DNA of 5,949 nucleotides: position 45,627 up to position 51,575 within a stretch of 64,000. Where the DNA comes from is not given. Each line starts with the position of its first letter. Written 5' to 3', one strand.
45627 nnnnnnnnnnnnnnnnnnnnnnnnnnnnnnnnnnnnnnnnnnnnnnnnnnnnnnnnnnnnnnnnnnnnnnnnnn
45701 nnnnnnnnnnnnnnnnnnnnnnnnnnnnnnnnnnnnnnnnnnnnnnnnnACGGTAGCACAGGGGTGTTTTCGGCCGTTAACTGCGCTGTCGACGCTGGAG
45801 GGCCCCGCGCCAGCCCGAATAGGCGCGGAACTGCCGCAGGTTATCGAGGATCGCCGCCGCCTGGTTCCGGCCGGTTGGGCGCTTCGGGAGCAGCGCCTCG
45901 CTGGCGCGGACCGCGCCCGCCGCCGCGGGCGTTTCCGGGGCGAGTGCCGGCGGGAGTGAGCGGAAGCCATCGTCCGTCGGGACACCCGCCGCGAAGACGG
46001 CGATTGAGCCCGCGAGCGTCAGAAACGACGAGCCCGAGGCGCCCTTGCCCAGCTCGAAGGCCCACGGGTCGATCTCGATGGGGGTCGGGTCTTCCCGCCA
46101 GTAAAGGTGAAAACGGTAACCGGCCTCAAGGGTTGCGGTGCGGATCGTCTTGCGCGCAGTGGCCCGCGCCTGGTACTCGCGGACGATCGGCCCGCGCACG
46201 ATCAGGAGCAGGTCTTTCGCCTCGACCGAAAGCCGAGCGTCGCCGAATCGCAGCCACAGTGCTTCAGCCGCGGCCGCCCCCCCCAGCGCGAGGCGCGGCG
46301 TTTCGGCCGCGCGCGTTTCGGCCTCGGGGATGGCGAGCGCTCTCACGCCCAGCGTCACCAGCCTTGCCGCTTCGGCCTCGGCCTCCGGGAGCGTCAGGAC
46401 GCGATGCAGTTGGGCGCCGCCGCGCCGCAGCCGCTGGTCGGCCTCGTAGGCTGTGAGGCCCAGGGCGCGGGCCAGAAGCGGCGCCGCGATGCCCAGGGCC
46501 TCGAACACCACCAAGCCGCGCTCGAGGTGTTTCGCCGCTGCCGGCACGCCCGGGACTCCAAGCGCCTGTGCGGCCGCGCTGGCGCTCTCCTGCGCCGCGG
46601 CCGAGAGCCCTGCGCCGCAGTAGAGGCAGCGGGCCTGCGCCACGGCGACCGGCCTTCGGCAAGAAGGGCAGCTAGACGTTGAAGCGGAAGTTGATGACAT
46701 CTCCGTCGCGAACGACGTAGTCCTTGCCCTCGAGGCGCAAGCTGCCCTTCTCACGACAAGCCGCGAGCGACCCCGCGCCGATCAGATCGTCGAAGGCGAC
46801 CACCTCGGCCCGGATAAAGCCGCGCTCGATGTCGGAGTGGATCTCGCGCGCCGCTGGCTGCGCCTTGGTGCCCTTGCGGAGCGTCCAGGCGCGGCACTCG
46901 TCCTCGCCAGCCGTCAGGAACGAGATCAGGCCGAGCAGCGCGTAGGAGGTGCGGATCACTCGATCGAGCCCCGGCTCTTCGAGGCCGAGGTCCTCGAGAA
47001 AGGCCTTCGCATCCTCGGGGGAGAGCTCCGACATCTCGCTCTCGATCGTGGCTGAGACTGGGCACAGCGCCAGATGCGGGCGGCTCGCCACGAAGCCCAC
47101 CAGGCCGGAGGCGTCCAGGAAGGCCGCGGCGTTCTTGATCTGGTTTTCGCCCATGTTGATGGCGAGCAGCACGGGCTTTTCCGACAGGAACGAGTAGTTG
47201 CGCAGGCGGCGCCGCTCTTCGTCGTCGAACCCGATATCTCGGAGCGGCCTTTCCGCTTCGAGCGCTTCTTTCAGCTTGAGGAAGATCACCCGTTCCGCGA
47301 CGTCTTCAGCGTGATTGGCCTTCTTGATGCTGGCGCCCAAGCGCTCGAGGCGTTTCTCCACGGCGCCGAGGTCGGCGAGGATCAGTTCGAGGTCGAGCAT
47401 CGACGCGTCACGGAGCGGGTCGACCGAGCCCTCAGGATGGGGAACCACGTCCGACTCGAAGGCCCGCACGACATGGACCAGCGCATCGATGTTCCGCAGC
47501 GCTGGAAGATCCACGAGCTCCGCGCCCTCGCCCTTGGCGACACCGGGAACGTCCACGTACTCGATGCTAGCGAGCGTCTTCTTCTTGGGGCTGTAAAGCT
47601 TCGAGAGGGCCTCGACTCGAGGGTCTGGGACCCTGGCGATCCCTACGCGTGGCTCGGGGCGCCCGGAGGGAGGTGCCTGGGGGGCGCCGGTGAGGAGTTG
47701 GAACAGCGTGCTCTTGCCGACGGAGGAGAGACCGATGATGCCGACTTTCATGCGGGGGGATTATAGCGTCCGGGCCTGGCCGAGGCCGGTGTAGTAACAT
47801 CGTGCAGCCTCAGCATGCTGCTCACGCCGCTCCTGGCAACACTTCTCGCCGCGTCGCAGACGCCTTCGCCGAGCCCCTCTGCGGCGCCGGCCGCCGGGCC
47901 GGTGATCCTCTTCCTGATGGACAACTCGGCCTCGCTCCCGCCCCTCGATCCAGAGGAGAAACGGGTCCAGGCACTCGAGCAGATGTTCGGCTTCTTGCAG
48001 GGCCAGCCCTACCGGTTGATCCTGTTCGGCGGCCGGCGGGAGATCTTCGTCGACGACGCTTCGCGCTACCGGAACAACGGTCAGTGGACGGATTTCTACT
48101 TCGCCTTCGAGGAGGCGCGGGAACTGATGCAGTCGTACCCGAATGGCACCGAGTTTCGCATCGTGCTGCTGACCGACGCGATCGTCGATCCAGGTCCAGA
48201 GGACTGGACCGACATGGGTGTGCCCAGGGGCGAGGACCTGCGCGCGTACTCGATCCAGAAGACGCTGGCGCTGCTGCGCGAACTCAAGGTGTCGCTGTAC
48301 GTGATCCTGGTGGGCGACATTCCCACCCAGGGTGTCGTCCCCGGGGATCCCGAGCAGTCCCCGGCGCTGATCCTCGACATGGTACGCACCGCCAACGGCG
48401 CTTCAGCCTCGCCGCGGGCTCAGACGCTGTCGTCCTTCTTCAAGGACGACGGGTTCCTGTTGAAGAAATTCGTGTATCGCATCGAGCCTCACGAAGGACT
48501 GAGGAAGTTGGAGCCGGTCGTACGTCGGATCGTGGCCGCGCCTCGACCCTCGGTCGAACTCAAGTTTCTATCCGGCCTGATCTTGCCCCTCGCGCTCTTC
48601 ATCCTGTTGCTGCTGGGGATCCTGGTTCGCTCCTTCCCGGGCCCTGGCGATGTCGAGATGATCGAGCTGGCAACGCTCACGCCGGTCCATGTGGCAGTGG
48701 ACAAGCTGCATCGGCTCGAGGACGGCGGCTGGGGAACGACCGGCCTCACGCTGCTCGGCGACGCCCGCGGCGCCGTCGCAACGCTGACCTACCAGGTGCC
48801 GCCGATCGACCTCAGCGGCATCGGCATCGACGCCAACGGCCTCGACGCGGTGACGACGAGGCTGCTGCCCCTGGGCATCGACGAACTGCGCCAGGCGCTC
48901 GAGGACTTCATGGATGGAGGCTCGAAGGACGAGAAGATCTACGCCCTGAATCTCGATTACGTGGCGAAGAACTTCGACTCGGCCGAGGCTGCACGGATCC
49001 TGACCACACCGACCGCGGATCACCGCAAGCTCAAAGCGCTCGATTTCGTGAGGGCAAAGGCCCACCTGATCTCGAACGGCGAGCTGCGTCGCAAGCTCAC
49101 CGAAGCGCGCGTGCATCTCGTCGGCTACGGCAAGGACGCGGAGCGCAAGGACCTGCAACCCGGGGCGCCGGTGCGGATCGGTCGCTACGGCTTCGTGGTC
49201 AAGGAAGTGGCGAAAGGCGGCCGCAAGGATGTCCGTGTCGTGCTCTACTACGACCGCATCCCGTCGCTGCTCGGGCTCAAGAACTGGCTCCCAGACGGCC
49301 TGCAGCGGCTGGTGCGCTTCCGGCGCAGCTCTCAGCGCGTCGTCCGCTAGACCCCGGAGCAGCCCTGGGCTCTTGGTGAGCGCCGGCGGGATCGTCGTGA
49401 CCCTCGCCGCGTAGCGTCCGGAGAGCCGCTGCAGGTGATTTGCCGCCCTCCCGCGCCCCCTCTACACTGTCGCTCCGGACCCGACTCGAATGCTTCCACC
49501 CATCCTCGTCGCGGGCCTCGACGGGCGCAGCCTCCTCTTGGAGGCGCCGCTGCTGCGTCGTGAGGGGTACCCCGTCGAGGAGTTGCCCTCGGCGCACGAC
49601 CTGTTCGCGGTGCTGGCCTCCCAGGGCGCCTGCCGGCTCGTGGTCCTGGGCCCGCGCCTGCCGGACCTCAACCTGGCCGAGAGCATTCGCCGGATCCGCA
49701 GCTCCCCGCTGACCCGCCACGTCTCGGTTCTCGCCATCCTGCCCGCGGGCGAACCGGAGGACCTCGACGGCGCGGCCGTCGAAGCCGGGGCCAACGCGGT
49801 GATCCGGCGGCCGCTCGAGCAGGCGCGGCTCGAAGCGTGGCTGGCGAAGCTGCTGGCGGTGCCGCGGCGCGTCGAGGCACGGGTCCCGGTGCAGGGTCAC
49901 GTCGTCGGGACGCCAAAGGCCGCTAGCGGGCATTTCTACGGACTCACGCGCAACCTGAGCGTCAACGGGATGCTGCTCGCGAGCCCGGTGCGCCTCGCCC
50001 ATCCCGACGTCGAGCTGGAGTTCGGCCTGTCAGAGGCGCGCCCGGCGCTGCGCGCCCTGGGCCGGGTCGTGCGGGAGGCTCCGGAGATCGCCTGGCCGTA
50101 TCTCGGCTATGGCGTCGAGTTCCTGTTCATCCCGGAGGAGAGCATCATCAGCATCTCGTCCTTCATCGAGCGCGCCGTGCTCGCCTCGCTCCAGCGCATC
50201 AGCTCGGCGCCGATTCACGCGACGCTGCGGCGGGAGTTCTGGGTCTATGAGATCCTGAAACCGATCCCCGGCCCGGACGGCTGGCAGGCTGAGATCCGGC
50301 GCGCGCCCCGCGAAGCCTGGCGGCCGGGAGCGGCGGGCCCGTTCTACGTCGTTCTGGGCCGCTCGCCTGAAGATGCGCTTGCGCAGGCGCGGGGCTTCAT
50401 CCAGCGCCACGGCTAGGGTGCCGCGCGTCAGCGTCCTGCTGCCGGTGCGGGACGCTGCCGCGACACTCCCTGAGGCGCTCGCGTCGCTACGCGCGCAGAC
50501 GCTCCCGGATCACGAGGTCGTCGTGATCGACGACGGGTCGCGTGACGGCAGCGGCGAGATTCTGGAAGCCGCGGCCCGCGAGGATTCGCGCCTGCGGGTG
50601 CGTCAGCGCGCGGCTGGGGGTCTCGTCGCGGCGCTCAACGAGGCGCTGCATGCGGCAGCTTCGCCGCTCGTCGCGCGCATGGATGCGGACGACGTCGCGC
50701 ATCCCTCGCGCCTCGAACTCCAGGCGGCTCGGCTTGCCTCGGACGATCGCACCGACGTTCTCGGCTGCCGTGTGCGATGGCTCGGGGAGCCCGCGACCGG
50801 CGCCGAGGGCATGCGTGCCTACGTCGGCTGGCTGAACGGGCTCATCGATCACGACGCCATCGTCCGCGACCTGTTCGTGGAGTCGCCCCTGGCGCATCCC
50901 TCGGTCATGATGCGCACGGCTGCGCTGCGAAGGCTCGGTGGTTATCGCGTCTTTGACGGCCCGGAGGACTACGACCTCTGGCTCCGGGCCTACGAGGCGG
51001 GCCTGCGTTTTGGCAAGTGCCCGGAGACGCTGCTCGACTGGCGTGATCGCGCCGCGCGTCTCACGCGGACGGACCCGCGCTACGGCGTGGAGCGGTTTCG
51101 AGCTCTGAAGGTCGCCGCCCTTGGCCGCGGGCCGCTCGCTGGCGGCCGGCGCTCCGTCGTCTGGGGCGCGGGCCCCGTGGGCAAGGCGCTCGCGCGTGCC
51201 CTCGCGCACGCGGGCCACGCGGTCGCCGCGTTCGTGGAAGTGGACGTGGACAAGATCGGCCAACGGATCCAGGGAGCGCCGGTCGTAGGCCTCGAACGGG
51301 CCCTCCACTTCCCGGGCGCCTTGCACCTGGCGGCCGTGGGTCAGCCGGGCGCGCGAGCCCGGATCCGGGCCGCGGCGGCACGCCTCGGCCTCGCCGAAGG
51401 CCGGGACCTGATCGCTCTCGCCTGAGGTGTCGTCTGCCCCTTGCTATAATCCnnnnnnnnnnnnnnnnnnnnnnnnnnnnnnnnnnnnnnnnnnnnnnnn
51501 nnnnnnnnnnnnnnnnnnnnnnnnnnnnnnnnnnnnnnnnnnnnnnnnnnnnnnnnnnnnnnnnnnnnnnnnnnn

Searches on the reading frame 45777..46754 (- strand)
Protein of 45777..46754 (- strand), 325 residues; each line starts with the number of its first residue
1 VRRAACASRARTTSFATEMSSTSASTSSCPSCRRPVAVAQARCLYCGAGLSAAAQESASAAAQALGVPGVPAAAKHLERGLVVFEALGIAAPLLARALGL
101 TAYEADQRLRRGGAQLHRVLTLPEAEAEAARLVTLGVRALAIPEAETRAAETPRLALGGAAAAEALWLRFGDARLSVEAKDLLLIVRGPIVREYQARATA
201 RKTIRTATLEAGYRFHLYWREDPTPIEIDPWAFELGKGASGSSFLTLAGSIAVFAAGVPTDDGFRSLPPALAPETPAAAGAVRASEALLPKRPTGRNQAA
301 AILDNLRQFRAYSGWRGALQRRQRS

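Call 3: search_protein_families(library=pfam, proteins=[window:45777-46754:-], max_evalue=0.01)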
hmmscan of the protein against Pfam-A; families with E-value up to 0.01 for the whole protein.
window:45777-46754:- (325 aa): 1 family
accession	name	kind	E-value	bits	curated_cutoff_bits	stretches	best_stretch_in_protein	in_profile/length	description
PF10571.15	UPF0547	-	0.0069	16.9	29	1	28-47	2-21/26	Uncharacterised protein family UPF0547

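Call 9: search_protein_families(library=ncbifam, proteins=[window:45777-46754:-], max_evalue=0.01)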
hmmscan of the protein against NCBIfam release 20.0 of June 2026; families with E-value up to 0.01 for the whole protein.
window:45777-46754:- (325 aa): 0 families

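Call 35: search_protein_families(library=pfam, proteins=[window:45777-46754:-], max_evalue=1)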
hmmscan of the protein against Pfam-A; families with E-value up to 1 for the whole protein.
window:45777-46754:- (325 aa): 3 families
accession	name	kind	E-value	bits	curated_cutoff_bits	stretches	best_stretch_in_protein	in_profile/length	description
PF10571.15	UPF0547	-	0.0069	16.9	29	1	28-47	2-21/26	Uncharacterised protein family UPF0547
PF12773.13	DZR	-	0.05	14.2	27.3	1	26-47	24-45/45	Double zinc ribbon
PF18912.6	DZR_2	-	0.11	12.8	27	1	24-51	19-47/56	Double zinc ribbon domain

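Call 63: find_homologous_proteins(query=window:45777-46700:-, max_evalue=0.001)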
Query window:45777-46700:- (307 aa): 152 proteins with E <= 0.001 among 8000 candidates; the best 120 are listed.
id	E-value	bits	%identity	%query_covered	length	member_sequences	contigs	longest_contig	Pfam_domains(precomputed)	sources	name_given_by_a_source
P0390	1.0e-174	597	100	94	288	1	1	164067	-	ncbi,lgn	-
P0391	2.4e-118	412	72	93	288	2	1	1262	-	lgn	-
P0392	3.1e-118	412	73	93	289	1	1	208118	-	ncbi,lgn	-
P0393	5.8e-111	388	75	86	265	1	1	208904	-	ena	-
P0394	1.1e-109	384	68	93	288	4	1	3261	-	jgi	-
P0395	1.3e-107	377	78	78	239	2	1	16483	-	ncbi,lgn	-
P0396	5.4e-81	290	55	96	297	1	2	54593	-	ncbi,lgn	-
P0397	4.6e-78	280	56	94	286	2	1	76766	-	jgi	jgi:hypothetical protein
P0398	1.3e-77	279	56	91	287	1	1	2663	-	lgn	-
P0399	1.4e-69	252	52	91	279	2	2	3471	-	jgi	jgi:hypothetical protein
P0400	1.3e-68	249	52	97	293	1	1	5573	-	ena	-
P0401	1.0e-67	246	50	97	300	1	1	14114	-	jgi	jgi:hypothetical protein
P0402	6.5e-66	240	50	96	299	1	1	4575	-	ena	-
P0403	7.3e-65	237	46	96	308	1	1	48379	-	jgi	jgi:hypothetical protein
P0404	8.4e-64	233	48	97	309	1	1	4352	-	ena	-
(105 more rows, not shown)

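Call 67: find_encoding_contigs(protein=P0510, flank=10000, max_places=1)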
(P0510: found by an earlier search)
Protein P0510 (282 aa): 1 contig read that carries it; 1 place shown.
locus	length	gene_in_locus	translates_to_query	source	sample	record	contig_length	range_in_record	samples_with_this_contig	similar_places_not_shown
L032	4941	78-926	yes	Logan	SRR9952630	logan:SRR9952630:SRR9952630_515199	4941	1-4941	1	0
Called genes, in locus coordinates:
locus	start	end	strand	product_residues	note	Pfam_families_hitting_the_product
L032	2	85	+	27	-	?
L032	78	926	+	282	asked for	PF00535:Glycos_transf_2, PF13641:Glyco_tranf_2_3 (weak)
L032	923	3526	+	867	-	PF09586:YfhO (weak)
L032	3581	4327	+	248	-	PF00535:Glycos_transf_2, PF13641:Glyco_tranf_2_3 (weak)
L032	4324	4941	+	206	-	?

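Call 72: predict_structure(alignment_id=A2)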
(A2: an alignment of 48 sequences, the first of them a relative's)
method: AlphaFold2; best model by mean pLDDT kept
length: 288 residues; sequences in the alignment: 48
mean_pLDDT: 88.1   pTM: 0.80
mean pLDDT of the five models: 88.1, 87.6, 87.1, 86.7, 86.3
residues with pLDDT >= 90: 203; 70-90: 40; 50-70: 44; < 50: 1
segments of 3 or more residues with pLDDT < 50: none
pLDDT, mean of each block of 10 residues (from residue 1): 81 91 79 64 97 97 97 96 98 98 98 96 93 95 97 87 60 86 97 92 88 95 96 87 56 55 87 98 95
secondary structure, 60 per line:
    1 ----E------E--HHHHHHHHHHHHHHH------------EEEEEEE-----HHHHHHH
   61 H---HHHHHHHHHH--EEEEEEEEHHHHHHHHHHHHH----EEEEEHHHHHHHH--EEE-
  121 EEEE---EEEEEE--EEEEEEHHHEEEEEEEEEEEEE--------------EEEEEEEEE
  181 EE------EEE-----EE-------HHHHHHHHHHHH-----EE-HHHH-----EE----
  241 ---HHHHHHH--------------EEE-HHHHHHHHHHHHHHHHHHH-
elements in order: H15-29 E42-48 H54-61 H65-74 E77-84 H85-97 E102-106 H107-114 E117-119 E121-124 E128-133 E136-141 E145-157 E172-182 E189-191 H206-217 H226-229 H244-250 E265-267 H269-287

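Call 74: fold_search(model_id=the predicted structure, library=pdb)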
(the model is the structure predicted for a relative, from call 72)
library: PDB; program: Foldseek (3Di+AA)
matches with E <= 10: 298; with E <= 0.001: 0
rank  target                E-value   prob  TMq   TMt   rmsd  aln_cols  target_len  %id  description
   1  7d34_A                1.5e-02  1.00  0.20  0.67   2.9        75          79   17  AtClpS1-peptide complex (released 2021-04-28)
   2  2w9r_A                2.2e-02  1.00  0.21  0.55   5.8       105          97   13  Structural basis of N-end rule substrate recognition in Escherichia coli by the ClpAP adaptor protein ClpS (released 2009-04-28)
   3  5umu_A                4.2e-02  0.44  0.18  0.20  18.3       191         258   10  Crystal structure of the middle double PH domain of human FACT complex subunit SPT16 (released 2018-01-31)
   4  3o2h_A                5.0e-02  0.99  0.21  0.56   5.8       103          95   14  E. coli ClpS in complex with a Leu N-end rule peptide (released 2011-12-14)
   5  3o2b_C                7.5e-02  0.98  0.21  0.50  10.7       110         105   13  E. coli ClpS in complex with a Phe N-end rule peptide (released 2011-12-14)
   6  4yjm_D                8.0e-02  1.00  0.20  0.59   2.9        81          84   14  The apo structure of Agrobacterium tumefaciens ClpS2 (released 2016-01-27)
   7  6y6u                  9.0e-02  0.63  0.19  0.12  15.3       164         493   10  Structure of Pseudomonas aeruginosa Penicillin-Binding Protein 3 (PBP3) in complex with Compound 6 (released 2020-06-24)
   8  9b1p_A                9.5e-02  1.00  0.21  0.67   2.5        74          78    9  Mycolicibacterium smegmatis ClpS with TrpSer dipeptide and Mg2+ (released 2024-12-11)
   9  9ayo_B                9.5e-02  1.00  0.20  0.62   2.5        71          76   10  Mycolicibacterium smegmatis ClpS with bound PheAla and Ni2+ (released 2024-12-11)
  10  1mg9_A                9.5e-02  1.00  0.20  0.61   2.6        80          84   11  The structural basis of ClpS-mediated switch in ClpA substrate recognition (released 2002-11-27)
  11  1r6o_D                9.5e-02  0.99  0.20  0.54   2.8        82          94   12  ATP-dependent Clp protease ATP-binding subunit clpA/ATP-dependent Clp protease adaptor protein clpS (released 2005-02-15)
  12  1r6o_C                9.5e-02  0.99  0.20  0.54   2.7        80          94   12  ATP-dependent Clp protease ATP-binding subunit clpA/ATP-dependent Clp protease adaptor protein clpS (released 2005-02-15)
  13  1r6q_D                1.0e-01  1.00  0.20  0.56   2.6        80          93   12  ClpNS with fragments (released 2005-02-15)
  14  4yjm_A                1.1e-01  0.99  0.19  0.56   3.0        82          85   13  The apo structure of Agrobacterium tumefaciens ClpS2 (released 2016-01-27)
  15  3hsa_E                1.1e-01  0.91  0.21  0.51   4.8       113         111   11  Crystal structure of pleckstrin homology domain (YP_926556.1) from SHEWANELLA AMAZONENSIS SB2B at 1.99 A resolution (released 2009-06-23)
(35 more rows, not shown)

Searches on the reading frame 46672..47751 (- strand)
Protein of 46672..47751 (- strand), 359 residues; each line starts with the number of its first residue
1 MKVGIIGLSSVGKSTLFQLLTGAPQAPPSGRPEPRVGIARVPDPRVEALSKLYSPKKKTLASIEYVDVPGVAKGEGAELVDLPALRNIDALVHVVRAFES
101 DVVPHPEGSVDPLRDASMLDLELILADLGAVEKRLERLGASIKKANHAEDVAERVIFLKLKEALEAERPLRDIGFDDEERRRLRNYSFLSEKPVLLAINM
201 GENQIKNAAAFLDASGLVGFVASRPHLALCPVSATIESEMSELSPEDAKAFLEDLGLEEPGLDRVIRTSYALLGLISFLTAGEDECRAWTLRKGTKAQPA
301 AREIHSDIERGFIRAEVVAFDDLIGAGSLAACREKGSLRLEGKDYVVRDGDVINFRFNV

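Call 8: search_protein_families(library=pfam, proteins=[window:46672-47751:-], max_evalue=0.001)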
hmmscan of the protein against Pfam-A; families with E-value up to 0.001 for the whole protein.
window:46672-47751:- (359 aa): 2 families
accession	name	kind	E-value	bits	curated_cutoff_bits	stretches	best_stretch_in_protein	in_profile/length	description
PF06071.19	YchF-GTPase_C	-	1.2e-35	121.9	27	1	275-358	1-84/84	Protein of unknown function (DUF933)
PF01926.29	MMR_HSR1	-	1.1e-07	32.4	21.9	1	2-98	1-85/113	50S ribosome-binding GTPase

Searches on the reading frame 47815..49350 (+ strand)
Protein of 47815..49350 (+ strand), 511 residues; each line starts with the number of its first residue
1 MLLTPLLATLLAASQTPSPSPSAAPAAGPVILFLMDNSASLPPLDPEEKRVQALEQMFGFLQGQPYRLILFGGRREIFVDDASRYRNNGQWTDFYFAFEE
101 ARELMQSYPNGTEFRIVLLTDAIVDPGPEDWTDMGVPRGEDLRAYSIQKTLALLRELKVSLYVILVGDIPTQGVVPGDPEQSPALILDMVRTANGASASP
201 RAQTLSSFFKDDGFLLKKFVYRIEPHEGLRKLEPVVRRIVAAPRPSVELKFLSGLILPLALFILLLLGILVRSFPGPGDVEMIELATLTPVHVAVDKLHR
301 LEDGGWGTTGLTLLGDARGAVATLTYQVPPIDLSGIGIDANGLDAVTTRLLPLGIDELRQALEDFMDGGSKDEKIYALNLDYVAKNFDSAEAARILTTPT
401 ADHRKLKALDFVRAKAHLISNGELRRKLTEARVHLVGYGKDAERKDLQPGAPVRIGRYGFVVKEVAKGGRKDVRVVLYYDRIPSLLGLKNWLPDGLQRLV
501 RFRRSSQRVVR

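Call 8: search_protein_families(library=pfam, proteins=[window:47815-49350:+], max_evalue=0.001)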
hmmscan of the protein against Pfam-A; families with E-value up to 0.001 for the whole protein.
window:47815-49350:+ (511 aa): 1 family
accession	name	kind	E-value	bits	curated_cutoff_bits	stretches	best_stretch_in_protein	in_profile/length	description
PF13519.12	VWA_2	-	0.00086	20.3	27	0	31-122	1-106/107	von Willebrand factor type A domain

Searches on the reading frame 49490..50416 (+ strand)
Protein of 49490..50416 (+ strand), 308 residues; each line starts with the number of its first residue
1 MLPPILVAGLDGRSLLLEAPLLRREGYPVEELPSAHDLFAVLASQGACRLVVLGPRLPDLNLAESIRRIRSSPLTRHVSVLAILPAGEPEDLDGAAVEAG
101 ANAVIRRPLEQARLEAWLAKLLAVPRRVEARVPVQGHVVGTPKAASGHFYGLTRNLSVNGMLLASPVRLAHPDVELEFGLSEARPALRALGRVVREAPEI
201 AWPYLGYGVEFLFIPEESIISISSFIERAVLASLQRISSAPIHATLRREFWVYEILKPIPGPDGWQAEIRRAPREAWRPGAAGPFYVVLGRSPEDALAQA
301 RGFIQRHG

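Call 76: search_protein_families(library=pfam, proteins=[window:49490-50416:+], max_evalue=0.0001)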
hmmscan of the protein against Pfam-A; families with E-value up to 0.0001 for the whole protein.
window:49490-50416:+ (308 aa): 2 families
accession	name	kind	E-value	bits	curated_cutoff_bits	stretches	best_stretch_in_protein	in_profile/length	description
PF07238.19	PilZ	-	1.5e-08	35.4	22.5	1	126-227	2-101/102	PilZ domain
PF00072.30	Response_reg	-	9.1e-05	23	30.2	0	21-116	17-108/111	Response regulator receiver domain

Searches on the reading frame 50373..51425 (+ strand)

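Call 76: search_protein_families(library=pfam, proteins=[window:50373-51425:+], max_evalue=0.0001)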
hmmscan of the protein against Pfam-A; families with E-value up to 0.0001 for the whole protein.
window:50373-51425:+ (350 aa): 4 families
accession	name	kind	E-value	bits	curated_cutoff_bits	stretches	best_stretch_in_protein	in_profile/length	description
PF00535.33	Glycos_transf_2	-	4.5e-29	102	23.3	1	20-185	1-164/168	Glycosyl transferase family 2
PF13641.12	Glyco_tranf_2_3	-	5.9e-15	56.4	27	1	17-220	1-208/230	Glycosyltransferase like family 2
PF10111.15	Glyco_tranf_2_2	-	2.1e-05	24.6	27.3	0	20-231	1-223/276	Glycosyltransferase like family 2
PF13632.12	Glyco_trans_2_3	-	3.5e-05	24.1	27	1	100-219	2-119/198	Glycosyl transferase family group 2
